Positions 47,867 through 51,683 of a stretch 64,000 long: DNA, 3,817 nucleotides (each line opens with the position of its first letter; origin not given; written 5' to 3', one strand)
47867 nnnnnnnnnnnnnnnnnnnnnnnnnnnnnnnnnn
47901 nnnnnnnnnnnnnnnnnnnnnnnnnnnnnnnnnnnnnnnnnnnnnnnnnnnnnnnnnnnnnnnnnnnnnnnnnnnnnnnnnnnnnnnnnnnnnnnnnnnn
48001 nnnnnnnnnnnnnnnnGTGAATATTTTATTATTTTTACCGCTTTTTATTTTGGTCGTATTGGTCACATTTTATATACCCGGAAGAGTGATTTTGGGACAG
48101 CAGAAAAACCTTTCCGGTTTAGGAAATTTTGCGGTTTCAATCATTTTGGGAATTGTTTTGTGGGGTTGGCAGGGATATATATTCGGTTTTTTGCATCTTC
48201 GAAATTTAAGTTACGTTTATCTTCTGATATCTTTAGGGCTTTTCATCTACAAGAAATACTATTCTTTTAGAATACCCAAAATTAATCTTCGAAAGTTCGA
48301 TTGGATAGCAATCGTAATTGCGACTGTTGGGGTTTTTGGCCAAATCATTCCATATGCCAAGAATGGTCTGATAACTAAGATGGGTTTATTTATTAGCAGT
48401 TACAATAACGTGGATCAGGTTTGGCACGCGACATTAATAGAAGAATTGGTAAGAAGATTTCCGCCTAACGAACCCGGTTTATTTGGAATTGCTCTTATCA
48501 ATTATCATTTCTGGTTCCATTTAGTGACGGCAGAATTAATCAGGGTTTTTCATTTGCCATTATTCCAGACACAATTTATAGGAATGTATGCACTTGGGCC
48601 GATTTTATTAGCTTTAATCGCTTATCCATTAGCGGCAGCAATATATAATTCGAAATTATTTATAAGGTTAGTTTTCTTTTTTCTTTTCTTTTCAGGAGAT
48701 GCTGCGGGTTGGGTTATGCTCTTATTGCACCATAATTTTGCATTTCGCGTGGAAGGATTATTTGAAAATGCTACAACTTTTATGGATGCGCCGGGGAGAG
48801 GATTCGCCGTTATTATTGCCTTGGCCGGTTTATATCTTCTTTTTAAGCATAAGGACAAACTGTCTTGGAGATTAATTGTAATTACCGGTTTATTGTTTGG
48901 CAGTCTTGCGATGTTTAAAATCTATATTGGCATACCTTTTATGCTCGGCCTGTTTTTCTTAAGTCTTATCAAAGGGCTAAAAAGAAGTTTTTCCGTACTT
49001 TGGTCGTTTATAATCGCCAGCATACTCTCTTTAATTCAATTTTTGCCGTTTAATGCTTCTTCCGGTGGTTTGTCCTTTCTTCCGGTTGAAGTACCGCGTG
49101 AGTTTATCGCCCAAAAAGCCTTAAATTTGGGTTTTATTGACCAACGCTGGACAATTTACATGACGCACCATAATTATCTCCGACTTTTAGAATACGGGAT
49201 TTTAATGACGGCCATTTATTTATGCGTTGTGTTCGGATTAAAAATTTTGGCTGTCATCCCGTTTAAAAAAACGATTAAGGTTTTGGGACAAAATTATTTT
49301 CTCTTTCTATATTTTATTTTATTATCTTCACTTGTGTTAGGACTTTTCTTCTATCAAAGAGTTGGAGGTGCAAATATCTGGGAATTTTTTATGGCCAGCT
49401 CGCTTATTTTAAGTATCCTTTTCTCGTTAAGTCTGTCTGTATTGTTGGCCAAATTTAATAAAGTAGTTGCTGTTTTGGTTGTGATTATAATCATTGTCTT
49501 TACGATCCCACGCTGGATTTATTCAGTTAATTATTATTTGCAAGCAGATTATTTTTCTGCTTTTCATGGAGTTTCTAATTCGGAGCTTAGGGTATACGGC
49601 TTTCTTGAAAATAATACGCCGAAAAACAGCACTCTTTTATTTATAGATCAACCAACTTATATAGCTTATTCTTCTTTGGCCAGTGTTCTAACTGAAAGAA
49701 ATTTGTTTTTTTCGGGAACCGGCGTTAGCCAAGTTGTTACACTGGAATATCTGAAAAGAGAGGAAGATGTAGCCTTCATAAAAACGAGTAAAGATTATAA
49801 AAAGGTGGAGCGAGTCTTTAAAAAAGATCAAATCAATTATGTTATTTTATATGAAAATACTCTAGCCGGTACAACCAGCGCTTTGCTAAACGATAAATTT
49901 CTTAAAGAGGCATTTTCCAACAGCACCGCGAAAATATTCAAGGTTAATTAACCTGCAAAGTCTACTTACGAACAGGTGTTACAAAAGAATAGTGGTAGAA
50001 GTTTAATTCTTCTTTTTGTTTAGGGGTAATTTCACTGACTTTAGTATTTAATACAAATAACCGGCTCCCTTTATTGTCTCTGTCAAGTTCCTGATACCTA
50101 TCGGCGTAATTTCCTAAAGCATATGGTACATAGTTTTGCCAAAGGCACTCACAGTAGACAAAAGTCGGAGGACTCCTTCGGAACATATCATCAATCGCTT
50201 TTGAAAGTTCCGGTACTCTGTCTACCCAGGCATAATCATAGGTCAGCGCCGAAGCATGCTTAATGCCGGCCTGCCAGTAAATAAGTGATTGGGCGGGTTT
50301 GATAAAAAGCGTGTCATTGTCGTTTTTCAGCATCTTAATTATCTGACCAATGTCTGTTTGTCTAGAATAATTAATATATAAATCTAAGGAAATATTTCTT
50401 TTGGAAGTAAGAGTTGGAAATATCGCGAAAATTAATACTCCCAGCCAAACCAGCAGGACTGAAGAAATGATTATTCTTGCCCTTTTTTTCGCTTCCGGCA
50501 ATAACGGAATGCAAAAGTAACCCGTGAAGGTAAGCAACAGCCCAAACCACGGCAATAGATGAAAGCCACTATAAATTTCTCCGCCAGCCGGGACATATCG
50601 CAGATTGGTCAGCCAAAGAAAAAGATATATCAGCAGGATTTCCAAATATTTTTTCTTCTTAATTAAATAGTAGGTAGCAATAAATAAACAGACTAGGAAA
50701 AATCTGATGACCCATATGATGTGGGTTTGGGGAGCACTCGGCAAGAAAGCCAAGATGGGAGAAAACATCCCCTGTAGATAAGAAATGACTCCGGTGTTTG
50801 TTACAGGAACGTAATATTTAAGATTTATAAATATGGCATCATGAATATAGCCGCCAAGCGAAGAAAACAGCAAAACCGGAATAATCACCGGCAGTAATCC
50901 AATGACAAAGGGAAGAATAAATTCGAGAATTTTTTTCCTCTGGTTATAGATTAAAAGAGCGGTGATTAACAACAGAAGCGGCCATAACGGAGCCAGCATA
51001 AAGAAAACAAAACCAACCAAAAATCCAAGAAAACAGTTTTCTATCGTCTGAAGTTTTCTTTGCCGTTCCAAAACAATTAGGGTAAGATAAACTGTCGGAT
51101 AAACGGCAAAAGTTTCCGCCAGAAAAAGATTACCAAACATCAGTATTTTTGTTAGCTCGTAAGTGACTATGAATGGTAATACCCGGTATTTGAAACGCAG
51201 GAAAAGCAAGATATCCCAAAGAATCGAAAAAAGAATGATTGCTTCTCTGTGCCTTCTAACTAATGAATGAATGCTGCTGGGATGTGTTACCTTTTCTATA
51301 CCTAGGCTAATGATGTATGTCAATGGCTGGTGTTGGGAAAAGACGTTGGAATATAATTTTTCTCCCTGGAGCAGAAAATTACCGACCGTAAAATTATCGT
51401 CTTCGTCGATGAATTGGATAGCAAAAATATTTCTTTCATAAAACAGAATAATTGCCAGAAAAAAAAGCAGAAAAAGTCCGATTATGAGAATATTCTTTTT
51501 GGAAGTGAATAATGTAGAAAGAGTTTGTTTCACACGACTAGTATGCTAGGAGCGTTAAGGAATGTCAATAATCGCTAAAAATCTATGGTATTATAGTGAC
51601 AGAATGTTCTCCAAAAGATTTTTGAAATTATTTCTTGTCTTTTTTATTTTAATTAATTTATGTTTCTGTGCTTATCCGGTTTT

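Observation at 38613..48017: Localised 'decay zone' with five or more adjacent frameshifted genes while flanking regions are intact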

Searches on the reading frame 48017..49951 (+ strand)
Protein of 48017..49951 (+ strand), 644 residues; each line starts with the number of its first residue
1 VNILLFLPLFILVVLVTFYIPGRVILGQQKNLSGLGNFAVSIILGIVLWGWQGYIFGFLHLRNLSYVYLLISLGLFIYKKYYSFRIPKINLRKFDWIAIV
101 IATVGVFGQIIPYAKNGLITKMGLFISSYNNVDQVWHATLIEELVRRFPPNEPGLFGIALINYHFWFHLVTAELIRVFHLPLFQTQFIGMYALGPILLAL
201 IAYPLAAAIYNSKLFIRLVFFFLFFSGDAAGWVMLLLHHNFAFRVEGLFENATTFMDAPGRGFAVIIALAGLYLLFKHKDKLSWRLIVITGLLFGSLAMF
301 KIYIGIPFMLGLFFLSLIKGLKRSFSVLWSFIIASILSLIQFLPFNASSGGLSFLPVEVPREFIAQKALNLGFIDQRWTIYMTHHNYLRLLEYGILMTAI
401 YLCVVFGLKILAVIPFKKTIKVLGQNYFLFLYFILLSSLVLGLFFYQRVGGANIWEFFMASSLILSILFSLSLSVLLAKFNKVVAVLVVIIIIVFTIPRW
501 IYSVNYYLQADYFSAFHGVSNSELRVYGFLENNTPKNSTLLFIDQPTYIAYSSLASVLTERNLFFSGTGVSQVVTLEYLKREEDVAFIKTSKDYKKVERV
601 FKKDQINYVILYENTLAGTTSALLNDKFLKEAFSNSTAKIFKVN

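Call 7: find_encoding_contigs(protein=window:48017-49951:+, flank=10000, max_places=10)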
Protein window:48017-49951:+ (644 aa): no gene with exactly this product is on record in the collection.
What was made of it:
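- Tried and rejected: Exact-protein look-up of window:48017-49951 failed (call 7).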

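Call 14: search_protein_families(library=pfam, proteins=[window:48017-49951:+], max_evalue=0.01)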
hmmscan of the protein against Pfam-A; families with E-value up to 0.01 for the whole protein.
window:48017-49951:+ (644 aa): 0 families

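Call 29: search_protein_families(library=pfam, proteins=[window:48017-49951:+], max_evalue=5)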
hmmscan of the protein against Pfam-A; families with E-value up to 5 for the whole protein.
window:48017-49951:+ (644 aa): 0 families

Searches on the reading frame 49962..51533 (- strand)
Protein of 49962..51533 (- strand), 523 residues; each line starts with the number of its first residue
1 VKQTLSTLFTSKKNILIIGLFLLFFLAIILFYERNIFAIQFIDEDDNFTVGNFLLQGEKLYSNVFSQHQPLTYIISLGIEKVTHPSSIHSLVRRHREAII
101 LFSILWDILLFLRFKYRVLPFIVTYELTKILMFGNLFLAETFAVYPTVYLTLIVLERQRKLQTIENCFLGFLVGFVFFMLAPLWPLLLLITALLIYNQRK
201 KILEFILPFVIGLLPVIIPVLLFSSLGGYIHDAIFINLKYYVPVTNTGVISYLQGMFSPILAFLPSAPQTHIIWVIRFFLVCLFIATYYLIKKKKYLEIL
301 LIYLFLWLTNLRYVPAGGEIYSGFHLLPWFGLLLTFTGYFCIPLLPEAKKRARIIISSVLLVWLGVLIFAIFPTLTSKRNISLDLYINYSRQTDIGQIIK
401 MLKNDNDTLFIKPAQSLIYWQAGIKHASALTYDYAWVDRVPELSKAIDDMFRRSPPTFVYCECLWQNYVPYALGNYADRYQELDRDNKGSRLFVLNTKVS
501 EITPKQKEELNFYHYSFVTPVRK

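Call 14: search_protein_families(library=pfam, proteins=[window:49962-51533:-], max_evalue=0.01)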
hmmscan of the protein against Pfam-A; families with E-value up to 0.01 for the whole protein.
window:49962-51533:- (523 aa): 0 families

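Call 17: find_encoding_contigs(protein=window:49962-51533:-, flank=10000, max_places=10)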
Protein window:49962-51533:- (523 aa): 1 contig read that carries it; 1 place shown.
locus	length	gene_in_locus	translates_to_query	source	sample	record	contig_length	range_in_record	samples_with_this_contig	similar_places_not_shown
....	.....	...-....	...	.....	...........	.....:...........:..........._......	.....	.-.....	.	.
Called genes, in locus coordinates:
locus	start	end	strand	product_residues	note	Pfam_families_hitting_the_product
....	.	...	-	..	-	?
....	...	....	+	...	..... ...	-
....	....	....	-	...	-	-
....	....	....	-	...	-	-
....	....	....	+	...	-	-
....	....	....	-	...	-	-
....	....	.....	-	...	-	-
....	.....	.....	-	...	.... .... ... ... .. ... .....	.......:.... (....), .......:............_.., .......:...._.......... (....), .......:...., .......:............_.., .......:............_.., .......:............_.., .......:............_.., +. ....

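Call 29: search_protein_families(library=pfam, proteins=[window:49962-51533:-], max_evalue=5)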
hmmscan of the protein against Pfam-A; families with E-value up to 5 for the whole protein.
window:49962-51533:- (523 aa): 1 family
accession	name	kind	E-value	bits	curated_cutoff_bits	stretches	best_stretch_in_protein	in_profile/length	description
PF04415.17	DUF515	-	0.29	9.9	29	1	344-403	22-78/449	Protein of unknown function (DUF515)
